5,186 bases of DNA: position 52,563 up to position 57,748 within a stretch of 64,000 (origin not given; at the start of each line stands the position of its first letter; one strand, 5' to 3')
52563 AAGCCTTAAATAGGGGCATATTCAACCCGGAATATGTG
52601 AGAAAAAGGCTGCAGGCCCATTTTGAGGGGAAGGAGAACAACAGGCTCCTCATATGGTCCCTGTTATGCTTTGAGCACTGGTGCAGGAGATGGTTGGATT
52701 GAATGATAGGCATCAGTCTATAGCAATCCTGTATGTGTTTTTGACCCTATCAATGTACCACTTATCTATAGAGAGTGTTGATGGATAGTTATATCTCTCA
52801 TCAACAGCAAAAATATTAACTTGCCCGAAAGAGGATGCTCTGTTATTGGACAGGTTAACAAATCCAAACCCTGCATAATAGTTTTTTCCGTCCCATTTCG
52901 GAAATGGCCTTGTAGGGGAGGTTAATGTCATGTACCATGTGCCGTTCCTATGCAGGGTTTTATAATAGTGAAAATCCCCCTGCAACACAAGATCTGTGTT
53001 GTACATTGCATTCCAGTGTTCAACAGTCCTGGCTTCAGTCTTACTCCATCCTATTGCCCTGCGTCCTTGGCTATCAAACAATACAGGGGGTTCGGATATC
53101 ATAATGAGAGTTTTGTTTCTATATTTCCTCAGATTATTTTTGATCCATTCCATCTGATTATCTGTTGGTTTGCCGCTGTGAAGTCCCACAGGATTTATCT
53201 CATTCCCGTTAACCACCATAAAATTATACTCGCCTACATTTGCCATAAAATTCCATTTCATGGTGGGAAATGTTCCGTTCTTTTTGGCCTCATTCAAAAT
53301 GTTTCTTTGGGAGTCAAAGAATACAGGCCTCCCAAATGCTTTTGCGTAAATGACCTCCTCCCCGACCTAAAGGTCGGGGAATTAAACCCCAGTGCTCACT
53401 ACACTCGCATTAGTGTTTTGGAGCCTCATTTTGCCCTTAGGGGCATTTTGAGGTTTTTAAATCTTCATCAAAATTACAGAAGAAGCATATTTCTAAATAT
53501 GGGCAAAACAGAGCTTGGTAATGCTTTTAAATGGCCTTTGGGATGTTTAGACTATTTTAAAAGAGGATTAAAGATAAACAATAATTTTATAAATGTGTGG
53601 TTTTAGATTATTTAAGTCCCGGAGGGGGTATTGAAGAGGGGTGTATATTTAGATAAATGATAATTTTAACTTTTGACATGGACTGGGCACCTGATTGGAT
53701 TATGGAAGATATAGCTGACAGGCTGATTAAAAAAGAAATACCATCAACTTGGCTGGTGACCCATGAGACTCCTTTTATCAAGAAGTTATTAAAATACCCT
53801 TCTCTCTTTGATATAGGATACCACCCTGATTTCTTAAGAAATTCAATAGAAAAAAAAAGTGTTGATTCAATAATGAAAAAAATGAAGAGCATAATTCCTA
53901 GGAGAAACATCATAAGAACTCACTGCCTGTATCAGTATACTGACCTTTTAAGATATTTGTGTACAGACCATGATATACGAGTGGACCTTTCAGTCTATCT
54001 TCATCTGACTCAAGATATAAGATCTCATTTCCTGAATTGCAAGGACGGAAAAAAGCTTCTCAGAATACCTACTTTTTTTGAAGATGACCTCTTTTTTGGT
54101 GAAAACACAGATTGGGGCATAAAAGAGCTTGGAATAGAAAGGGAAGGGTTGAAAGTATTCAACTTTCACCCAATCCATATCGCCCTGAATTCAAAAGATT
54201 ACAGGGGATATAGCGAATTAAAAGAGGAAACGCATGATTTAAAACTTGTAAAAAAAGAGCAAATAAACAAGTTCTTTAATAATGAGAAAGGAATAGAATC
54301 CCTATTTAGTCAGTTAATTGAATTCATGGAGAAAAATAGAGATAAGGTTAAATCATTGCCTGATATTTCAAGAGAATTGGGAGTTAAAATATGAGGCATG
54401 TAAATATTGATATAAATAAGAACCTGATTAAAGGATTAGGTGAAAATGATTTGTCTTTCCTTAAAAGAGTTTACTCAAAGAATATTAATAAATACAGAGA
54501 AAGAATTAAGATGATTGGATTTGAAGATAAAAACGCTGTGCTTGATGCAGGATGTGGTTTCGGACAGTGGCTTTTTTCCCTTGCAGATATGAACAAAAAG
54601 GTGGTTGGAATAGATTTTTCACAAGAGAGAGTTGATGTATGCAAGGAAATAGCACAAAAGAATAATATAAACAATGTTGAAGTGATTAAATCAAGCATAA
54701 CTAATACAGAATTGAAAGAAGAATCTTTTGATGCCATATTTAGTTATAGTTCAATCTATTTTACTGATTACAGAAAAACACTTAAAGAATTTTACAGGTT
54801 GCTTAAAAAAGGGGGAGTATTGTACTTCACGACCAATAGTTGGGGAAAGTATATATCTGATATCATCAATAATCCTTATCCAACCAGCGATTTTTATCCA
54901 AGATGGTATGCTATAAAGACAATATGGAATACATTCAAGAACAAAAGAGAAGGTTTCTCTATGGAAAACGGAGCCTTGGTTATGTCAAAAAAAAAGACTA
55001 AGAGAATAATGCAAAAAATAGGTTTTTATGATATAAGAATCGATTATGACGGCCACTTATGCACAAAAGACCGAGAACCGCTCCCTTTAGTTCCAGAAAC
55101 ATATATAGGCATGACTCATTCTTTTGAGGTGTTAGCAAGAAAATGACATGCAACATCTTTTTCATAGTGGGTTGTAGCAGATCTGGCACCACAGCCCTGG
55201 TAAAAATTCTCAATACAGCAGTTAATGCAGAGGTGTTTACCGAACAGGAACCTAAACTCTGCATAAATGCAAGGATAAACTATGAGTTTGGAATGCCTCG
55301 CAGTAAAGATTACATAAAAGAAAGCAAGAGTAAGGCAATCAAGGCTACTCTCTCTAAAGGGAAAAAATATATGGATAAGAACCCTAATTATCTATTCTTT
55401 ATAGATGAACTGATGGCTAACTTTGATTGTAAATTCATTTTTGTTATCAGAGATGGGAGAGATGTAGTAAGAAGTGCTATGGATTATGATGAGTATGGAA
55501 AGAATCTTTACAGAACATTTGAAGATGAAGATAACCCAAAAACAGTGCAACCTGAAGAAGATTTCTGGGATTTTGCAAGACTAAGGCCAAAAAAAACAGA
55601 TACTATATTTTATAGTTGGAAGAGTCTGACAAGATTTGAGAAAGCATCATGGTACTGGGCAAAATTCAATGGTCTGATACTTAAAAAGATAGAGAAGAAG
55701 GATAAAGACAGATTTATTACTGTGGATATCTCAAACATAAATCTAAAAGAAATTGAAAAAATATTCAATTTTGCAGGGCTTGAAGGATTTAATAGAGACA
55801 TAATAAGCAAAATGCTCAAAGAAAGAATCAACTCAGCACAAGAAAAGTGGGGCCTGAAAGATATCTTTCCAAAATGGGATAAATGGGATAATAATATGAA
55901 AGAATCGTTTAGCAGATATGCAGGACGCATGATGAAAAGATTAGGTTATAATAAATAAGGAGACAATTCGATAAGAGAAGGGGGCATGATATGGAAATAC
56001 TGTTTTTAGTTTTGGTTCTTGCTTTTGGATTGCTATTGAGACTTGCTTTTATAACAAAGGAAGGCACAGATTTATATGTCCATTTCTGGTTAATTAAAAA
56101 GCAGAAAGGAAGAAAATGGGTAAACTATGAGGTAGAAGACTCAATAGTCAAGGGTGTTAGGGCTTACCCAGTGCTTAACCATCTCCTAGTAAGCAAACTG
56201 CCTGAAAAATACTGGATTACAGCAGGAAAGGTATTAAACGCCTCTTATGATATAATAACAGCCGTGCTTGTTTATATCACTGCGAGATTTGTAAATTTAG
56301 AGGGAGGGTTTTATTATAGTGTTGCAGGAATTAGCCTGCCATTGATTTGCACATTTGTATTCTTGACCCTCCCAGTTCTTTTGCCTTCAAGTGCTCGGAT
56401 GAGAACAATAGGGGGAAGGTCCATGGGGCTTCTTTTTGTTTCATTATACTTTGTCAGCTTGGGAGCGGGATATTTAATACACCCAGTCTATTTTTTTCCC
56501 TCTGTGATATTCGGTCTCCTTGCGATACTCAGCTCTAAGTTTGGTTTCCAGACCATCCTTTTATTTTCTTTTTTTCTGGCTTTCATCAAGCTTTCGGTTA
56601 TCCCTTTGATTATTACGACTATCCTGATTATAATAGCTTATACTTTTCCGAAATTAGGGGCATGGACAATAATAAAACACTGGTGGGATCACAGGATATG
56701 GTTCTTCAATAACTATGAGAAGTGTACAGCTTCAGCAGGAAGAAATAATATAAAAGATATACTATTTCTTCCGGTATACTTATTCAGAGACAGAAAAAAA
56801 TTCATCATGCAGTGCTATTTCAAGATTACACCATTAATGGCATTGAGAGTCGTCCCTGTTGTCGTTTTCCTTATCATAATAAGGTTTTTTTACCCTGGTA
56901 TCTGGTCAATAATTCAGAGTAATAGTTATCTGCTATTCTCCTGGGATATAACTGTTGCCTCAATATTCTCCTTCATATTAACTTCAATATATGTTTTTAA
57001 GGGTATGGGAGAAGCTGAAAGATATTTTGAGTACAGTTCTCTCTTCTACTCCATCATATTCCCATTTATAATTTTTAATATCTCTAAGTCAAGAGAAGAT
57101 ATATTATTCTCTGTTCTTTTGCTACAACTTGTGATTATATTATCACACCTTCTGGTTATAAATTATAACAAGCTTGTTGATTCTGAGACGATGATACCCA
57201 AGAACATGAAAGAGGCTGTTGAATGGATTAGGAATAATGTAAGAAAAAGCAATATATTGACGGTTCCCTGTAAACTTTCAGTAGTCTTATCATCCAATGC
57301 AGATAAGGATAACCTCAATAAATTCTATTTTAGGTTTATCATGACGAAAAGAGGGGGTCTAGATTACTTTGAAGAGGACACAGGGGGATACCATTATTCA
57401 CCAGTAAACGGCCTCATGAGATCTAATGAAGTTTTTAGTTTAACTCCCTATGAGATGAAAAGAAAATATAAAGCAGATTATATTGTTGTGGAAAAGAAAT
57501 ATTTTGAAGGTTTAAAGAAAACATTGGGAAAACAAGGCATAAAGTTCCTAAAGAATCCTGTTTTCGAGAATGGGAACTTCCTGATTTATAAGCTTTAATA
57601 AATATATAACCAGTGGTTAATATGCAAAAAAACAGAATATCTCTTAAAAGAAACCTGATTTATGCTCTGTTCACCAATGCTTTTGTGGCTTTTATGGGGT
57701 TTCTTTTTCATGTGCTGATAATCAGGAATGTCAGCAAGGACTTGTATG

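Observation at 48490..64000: AT-rich glycan island with gene remnants: likely horizontally acquired or hypervariable surface-glycan locus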

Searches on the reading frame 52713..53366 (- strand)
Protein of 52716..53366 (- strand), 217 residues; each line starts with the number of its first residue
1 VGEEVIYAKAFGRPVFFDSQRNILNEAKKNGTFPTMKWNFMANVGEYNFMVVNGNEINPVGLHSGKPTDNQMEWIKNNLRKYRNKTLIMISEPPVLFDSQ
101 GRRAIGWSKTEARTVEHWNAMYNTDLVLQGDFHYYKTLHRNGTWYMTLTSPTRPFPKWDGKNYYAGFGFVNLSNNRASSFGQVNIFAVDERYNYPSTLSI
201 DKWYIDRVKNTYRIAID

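Call 7: search_protein_families(library=pfam, proteins=[window:52713-53297:-], max_evalue=0.01)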
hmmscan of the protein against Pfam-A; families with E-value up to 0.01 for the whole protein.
window:52713-53297:- (194 aa): 0 families

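Call 16: search_protein_families(library=ncbifam, proteins=[window:52713-53297:-], max_evalue=0.001)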
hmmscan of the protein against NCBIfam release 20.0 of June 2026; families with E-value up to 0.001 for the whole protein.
window:52713-53297:- (194 aa): 0 families

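Call 18: search_solved_structures(query=window:52716-53366:-, max_evalue=10, show_alignments=2)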
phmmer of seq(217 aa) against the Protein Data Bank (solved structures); distinct sequences matched with E-value up to 10: 0.

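Call 32: search_protein_representatives(protein=window:52713-53357:-)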
Query: 214 residues. Proteins with E-value up to 0.001 (for the whole library): 8; up to 1e-10: 3; up to 1e-30: 1. The best 8 are listed.
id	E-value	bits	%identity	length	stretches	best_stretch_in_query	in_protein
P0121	4.7e-123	425.3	100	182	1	33-214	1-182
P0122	8.9e-16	74.6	32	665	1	20-183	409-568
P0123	5.7e-13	65.4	30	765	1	21-192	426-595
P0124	1.2e-10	57.8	29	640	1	37-186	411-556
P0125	2.0e-08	50.5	36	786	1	37-169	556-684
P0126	2.6e-08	50.1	33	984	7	124-179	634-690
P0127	3.3e-04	36.8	30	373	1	64-144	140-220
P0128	6.8e-04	35.7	33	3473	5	25-58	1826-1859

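Call 33: search_protein_families(library=pfam, proteins=[P0122, P0123, P0124, P0125, P0126, P0127], max_evalue=0.01)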
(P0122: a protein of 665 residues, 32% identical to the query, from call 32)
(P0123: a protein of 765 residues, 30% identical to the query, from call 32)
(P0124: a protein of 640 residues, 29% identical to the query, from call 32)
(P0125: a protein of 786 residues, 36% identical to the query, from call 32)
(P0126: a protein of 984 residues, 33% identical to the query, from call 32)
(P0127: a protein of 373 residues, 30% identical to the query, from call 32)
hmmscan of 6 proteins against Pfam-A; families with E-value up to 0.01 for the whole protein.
P0122 (665 aa): 1 family
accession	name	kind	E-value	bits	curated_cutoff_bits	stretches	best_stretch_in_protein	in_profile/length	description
PF00149.33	Metallophos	-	1.1e-10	42.7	21.5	1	335-521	5-191/191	Calcineurin-like phosphoesterase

P0123 (765 aa): 2 families
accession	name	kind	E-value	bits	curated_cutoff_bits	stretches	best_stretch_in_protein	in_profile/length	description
PF00149.33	Metallophos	-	3.8e-15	57.2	21.5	1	348-538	3-190/191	Calcineurin-like phosphoesterase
PF12850.12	Metallophos_2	-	2e-05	25.1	27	1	347-564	2-144/154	Calcineurin-like phosphoesterase superfamily domain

P0124 (640 aa): 1 family
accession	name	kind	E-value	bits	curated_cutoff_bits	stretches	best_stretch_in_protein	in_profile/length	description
PF00149.33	Metallophos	-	1e-10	42.8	21.5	1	318-505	3-190/191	Calcineurin-like phosphoesterase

P0125 (786 aa): 3 families
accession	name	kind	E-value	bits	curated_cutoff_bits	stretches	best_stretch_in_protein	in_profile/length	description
PF13620.12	CarboxypepD_reg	-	1.3e-09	38.7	32.3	1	30-86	1-60/82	Carboxypeptidase regulatory-like domain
PF15976.11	CooC_C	-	2.9e-06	27.7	29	1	25-105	13-90/93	CS1-pili formation C-terminal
PF00149.33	Metallophos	-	4.6e-06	27.6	21.5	1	463-651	3-191/191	Calcineurin-like phosphoesterase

P0126 (984 aa): 9 families
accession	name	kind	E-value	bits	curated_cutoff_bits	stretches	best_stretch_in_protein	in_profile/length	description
PF00805.28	Pentapeptide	-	1.3e-25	89.1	20.2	3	129-164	3-38/40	Pentapeptide repeats (8 copies)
PF03736.22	EPTP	-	4.7e-12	46.2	21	0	789-808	12-31/42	EPTP domain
PF13576.12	Pentapeptide_3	-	4.4e-09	36.9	27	2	131-172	3-47/48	Pentapeptide repeats (9 copies)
PF13599.13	Pentapeptide_4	-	3.1e-08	34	38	1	122-198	1-77/78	Pentapeptide repeat region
PF10706.15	Aminoglyc_resit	-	3.9e-05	24.3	21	0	870-932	2-69/149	Aminoglycoside-2''-adenylyltransferase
PF13840.12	ACT_7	-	6.4e-05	23.2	27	0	742-766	18-42/65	ACT domain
PF21919.2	P23-45_portal_barrel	-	0.00011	21.3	27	0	364-413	129-179/448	Phage P23-45 portal protein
PF21452.2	Cmr1_like_C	-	0.00012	22.6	27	0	683-703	2-21/116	Cmr1-like, C-terminal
PF16277.11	DUF4926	-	0.0014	18.4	29.1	0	736-753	32-49/57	Domain of unknown function (DUF4926)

P0127 (373 aa): 3 families
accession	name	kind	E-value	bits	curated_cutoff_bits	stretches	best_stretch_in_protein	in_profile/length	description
PF00149.33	Metallophos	-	3.3e-12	47.7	21.5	1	33-208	2-191/191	Calcineurin-like phosphoesterase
PF12850.12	Metallophos_2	-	1.7e-05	25.3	27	1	51-236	17-147/154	Calcineurin-like phosphoesterase superfamily domain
PF09335.16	VTT_dom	-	0.0035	18.3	33.9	1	327-372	2-47/123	VTT domain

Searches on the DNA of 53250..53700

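Call 62: search_rna_families(source=window, start=53250, end=53700, threshold=evalue, max_evalue=1)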
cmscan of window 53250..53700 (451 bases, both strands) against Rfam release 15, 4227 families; matches with E-value up to 1: 1.
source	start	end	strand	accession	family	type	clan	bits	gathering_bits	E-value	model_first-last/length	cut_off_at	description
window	53337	53477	-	RF00062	HgcC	Gene;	-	31.9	50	1.1e-05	1-130/130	no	HgcC family RNA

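Call 64: search_rna_families(source=window, start=53250, end=53700, threshold=evalue, max_evalue=1, show_alignments=1)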
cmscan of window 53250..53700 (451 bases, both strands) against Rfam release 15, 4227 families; matches with E-value up to 1: 1.
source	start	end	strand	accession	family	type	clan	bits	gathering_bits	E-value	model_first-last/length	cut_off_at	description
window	53337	53477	-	RF00062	HgcC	Gene;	-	31.9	50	1.1e-05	1-130/130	no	HgcC family RNA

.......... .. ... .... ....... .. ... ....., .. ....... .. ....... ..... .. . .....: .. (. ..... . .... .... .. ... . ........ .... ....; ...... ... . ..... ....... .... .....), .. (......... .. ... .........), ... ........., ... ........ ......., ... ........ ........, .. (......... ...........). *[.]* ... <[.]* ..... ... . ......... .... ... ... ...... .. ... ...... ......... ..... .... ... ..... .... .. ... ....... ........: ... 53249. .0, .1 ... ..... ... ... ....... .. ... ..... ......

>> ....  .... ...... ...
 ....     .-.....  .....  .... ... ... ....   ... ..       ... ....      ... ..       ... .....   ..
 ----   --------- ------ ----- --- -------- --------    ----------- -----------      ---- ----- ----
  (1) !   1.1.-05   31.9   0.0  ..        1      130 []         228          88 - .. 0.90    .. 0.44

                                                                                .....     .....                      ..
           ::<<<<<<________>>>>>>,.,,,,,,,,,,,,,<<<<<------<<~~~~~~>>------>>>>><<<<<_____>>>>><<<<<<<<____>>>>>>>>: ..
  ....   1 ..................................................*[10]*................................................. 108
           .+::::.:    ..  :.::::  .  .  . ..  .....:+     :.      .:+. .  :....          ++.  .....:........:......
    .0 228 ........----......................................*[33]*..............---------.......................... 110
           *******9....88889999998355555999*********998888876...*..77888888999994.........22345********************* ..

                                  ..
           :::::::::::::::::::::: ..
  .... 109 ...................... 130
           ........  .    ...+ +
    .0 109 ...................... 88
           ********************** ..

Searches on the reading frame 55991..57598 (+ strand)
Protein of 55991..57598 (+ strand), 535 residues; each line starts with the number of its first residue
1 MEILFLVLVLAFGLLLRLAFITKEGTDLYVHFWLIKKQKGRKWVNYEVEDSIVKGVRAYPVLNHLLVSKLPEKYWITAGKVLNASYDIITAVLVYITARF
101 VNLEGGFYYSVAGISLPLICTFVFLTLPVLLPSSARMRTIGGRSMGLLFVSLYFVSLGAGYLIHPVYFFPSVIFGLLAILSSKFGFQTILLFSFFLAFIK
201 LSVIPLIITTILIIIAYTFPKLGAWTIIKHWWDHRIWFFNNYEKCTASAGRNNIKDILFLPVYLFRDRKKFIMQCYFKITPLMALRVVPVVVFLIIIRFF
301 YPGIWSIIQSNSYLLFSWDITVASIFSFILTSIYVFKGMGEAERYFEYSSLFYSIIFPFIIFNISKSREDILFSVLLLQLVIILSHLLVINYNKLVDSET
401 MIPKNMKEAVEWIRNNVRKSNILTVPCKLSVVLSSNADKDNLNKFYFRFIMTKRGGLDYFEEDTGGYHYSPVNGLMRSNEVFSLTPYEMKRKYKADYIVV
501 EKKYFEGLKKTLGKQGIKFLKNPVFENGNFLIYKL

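Call 7: search_protein_families(library=pfam, proteins=[window:55991-57598:+], max_evalue=0.01)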
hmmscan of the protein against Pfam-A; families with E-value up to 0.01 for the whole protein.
window:55991-57598:+ (535 aa): 0 families

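Call 16: search_protein_families(library=ncbifam, proteins=[window:55991-57598:+], max_evalue=0.001)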
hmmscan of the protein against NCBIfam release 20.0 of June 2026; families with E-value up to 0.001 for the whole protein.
window:55991-57598:+ (535 aa): 0 families

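Call 46: search_protein_families(library=pfam, proteins=[window:55991-57598:+], max_evalue=10)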
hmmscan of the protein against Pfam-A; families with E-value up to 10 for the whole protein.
window:55991-57598:+ (535 aa): 1 family
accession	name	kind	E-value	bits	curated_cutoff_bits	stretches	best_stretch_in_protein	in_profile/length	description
PF25667.1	ASFV_P17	-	4.9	7.7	27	1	371-405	40-73/117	African swine fever virus minor capsid protein p17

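Call 59: find_encoding_contigs(protein=window:55991-57598:+, flank=10000, max_places=3)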
Protein window:55991-57598:+ (535 aa): 1 contig read that carries it; 1 place shown.
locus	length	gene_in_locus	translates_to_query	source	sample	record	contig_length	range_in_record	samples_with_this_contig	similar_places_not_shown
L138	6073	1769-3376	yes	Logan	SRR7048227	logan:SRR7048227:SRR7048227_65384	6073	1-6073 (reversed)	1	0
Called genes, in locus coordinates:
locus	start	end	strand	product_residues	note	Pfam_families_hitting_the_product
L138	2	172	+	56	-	?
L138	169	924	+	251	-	PF01209:Ubie_methyltran, PF13489:Methyltransf_23, PF02353:CMAS, PF02390:Methyltransf_4, PF13847:Methyltransf_31, PF08241:Methyltransf_11, PF08242:Methyltransf_12, PF13649:Methyltransf_25, +3 more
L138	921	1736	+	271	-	PF00685:Sulfotransfer_1 (weak), PF13469:Sulfotransfer_3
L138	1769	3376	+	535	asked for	-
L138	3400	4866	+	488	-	PF01943:Polysacc_synt, PF01554:MatE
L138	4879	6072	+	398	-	?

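Call 78: find_homologous_proteins(query=window:55991-57598:+, max_evalue=0.00001)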
Query window:55991-57598:+ (535 aa): 4 proteins with E <= 0.00001 among 8000 candidates.
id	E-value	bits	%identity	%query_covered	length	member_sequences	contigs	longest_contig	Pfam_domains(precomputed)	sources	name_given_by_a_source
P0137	0.0e+0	1181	100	100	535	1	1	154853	-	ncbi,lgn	-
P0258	8.9e-97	344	35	97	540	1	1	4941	-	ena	-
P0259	1.6e-51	194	28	94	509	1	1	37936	-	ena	-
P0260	2.1e-36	144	30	87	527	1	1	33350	-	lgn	-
